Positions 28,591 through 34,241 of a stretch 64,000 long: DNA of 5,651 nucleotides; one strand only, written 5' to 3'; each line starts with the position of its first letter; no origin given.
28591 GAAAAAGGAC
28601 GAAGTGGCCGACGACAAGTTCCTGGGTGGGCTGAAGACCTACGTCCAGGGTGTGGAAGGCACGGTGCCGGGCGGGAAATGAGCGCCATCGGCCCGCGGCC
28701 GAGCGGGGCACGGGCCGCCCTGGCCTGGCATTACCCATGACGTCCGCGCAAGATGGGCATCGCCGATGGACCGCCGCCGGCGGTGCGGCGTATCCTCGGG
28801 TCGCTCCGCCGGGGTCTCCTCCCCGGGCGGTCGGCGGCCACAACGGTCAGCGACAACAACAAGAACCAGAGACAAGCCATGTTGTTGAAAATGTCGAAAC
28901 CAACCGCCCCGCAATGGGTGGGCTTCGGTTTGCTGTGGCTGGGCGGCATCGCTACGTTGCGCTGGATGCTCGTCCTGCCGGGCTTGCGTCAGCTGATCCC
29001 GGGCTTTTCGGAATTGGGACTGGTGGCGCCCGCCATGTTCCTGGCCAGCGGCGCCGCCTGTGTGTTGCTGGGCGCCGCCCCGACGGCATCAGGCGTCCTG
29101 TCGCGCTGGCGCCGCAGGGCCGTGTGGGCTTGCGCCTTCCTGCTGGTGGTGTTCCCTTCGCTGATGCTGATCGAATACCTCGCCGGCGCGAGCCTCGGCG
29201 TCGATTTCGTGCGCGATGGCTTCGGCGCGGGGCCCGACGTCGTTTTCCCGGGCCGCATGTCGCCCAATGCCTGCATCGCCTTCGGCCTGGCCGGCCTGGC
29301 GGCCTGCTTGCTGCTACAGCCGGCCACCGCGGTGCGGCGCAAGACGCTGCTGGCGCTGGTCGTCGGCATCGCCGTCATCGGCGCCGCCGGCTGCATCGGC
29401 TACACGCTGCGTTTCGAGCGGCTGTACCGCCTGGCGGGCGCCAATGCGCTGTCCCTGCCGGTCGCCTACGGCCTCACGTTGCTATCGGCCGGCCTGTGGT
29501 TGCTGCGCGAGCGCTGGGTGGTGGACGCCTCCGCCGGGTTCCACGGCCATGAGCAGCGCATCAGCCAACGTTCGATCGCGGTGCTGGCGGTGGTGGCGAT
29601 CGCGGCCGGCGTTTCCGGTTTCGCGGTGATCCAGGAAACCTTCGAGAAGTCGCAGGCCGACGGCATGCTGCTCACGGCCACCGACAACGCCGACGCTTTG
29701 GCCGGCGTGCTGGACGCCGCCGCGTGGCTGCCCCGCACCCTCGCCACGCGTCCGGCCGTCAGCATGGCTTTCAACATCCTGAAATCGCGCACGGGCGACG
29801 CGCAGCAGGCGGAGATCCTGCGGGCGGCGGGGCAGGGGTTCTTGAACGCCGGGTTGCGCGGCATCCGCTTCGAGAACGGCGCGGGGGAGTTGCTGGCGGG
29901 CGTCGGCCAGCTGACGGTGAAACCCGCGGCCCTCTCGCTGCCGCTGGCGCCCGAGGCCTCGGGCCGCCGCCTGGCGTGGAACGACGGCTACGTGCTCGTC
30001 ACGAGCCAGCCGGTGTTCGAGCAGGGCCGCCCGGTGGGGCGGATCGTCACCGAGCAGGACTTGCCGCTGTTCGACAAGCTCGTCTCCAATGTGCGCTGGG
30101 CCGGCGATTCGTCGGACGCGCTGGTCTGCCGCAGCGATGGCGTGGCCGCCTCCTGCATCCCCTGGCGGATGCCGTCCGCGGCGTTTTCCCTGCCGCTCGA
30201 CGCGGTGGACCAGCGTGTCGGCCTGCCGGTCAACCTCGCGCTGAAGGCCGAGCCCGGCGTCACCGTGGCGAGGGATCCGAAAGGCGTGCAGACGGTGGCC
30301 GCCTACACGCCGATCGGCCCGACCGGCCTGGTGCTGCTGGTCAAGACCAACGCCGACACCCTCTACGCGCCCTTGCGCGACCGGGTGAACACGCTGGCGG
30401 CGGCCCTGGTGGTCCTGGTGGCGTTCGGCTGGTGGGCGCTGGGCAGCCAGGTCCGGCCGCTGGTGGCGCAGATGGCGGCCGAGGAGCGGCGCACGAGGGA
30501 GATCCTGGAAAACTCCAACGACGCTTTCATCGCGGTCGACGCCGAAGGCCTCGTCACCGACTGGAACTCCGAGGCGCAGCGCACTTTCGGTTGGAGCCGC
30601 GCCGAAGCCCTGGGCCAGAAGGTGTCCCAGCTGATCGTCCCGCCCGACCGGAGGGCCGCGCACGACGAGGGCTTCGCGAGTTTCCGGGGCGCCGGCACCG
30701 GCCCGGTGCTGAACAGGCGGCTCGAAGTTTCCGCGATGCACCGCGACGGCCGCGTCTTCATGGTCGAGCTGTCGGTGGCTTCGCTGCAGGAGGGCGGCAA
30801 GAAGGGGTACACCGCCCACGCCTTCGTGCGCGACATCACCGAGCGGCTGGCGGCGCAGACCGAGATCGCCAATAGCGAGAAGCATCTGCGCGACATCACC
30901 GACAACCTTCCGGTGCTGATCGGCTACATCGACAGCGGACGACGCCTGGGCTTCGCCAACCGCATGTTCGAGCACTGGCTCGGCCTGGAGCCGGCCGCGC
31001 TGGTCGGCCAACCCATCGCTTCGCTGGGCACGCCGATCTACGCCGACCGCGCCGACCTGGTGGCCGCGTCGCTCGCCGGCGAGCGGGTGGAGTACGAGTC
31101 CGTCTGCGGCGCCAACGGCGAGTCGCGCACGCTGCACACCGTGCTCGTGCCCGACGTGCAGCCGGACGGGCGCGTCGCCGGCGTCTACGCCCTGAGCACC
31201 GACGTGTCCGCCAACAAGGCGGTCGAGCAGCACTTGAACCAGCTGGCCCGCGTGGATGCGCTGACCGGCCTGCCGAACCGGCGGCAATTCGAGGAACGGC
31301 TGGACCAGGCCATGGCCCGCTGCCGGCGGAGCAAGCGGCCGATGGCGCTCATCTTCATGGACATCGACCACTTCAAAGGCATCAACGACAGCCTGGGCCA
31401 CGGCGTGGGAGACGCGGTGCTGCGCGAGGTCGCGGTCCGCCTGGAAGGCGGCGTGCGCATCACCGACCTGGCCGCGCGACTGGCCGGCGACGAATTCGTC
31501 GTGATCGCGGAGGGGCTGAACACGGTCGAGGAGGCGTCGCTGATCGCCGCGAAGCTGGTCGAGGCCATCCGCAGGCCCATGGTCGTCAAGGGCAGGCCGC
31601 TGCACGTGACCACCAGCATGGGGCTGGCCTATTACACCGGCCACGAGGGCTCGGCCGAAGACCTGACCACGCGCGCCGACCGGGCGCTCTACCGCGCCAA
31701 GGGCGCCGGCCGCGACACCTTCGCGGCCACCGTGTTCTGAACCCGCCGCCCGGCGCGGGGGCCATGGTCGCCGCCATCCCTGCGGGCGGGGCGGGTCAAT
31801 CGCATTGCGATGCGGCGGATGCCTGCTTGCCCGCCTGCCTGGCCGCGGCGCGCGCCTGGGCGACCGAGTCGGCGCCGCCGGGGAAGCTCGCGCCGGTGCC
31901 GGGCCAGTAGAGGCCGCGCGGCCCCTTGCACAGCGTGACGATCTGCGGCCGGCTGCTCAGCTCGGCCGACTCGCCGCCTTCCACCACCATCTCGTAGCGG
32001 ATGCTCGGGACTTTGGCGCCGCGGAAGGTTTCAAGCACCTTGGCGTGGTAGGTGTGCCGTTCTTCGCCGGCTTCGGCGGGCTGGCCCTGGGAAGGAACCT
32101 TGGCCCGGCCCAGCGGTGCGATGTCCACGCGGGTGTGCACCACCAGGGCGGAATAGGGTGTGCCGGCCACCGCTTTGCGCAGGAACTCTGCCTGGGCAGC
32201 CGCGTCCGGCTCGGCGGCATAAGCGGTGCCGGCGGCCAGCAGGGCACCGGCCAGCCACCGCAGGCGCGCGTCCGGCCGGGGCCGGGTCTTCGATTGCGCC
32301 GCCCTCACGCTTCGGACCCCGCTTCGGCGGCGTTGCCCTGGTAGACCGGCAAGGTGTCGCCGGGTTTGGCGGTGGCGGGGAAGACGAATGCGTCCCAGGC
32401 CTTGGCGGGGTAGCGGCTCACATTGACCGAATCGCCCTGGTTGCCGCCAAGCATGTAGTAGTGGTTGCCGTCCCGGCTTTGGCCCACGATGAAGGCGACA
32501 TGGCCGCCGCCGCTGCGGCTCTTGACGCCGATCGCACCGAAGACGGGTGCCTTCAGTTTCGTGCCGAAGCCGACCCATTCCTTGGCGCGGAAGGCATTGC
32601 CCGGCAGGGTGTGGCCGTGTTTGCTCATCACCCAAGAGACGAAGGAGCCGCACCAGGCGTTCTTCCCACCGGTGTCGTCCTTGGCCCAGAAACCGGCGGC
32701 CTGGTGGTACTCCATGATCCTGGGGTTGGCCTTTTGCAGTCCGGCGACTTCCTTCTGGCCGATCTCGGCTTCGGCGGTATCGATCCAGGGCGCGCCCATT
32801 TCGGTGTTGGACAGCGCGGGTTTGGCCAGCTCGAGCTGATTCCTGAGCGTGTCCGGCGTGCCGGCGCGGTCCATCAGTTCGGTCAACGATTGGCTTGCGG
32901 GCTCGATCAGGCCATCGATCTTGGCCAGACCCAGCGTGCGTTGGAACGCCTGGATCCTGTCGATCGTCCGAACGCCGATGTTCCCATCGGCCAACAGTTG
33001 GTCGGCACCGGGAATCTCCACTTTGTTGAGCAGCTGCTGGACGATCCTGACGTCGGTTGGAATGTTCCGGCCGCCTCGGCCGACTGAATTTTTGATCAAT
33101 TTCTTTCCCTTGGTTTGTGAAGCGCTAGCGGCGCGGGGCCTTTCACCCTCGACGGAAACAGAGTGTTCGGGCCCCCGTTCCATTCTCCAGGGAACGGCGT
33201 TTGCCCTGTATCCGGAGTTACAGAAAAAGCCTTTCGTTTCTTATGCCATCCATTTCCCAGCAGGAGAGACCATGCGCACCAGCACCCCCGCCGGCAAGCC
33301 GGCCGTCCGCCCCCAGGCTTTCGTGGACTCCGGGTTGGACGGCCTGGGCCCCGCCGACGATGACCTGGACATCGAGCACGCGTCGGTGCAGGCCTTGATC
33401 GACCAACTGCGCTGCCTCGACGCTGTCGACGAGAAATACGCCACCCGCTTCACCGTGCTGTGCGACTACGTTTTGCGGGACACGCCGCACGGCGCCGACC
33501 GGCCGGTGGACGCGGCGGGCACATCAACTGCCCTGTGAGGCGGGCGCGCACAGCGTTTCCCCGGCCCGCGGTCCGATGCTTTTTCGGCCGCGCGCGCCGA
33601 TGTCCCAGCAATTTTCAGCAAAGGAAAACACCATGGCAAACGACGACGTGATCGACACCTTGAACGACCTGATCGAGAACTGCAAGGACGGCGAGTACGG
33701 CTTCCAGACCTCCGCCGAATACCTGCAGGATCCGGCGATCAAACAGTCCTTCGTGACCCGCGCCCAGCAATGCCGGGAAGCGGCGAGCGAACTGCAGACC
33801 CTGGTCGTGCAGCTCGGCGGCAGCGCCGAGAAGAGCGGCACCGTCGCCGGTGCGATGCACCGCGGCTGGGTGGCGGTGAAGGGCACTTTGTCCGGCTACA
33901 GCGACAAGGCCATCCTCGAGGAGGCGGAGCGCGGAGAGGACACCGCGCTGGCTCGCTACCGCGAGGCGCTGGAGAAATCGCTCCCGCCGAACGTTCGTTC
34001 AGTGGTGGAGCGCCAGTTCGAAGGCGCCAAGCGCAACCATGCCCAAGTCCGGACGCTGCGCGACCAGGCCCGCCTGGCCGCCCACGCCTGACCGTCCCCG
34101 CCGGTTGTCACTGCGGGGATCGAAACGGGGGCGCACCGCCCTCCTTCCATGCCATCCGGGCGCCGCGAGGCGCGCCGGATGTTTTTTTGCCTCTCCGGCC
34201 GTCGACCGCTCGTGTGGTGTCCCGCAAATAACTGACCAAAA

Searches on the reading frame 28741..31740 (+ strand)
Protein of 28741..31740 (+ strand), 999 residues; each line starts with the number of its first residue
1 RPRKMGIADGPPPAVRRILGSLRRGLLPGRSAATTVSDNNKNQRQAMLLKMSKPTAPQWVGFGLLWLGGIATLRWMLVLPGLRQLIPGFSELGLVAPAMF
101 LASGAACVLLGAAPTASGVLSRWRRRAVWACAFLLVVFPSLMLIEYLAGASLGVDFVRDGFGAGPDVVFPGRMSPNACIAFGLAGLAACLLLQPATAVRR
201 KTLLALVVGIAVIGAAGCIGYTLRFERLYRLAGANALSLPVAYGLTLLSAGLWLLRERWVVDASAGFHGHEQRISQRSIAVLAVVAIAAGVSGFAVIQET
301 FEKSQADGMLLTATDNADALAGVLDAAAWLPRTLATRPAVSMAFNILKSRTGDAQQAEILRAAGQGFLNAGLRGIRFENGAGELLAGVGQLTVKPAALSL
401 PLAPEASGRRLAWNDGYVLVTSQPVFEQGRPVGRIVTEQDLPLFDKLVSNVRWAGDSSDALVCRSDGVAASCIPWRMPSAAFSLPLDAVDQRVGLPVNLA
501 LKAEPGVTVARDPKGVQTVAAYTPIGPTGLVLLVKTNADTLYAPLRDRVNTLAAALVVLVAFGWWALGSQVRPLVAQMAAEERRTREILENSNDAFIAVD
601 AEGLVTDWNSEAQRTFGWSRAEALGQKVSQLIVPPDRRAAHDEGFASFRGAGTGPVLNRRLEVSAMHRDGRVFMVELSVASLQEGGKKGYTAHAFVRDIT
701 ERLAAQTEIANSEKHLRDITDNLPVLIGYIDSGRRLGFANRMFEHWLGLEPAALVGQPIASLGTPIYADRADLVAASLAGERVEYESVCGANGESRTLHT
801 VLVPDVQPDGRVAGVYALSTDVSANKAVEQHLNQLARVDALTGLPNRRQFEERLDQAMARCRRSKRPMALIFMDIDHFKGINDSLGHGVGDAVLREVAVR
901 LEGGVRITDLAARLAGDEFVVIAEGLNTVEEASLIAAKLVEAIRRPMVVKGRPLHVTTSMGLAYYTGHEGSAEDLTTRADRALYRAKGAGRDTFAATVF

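Call 71: search_protein_families(library=pfam, proteins=[window:28741-31740:+], max_evalue=0.00001)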
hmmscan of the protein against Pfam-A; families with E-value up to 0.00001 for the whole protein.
window:28741-31740:+ (999 aa): 5 families
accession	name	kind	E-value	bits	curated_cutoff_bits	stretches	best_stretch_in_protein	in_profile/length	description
PF00990.26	GGDEF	-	2.5e-47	161.1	23.8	1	837-992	2-160/161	Diguanylate cyclase, GGDEF domain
PF00989.32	PAS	-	1.3e-21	77.1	22.6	1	584-699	2-113/113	PAS fold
PF08448.16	PAS_4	-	4.2e-19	69.2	23.1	2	721-825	2-108/110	PAS fold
PF13426.13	PAS_9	-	3e-14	53.6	27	1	594-701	2-103/103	PAS domain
PF13188.13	PAS_8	-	2.4e-11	43.5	21.8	1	584-639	2-54/65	PAS domain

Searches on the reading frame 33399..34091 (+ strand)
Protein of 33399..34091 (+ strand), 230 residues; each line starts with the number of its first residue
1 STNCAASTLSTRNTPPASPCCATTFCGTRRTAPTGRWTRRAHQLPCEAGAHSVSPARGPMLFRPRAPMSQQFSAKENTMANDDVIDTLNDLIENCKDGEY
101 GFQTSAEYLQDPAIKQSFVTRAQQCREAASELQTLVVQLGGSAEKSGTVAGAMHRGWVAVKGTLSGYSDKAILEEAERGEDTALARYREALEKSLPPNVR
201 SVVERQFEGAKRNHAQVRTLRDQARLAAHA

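Call 71: search_protein_families(library=pfam, proteins=[window:33399-34091:+], max_evalue=0.00001)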
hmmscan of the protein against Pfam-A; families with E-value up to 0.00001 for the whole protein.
window:33399-34091:+ (230 aa): 1 family
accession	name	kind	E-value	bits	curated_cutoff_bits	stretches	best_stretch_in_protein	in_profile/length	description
PF09537.16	DUF2383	-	5.6e-38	129.9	30.8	1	83-193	1-111/111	Domain of unknown function (DUF2383)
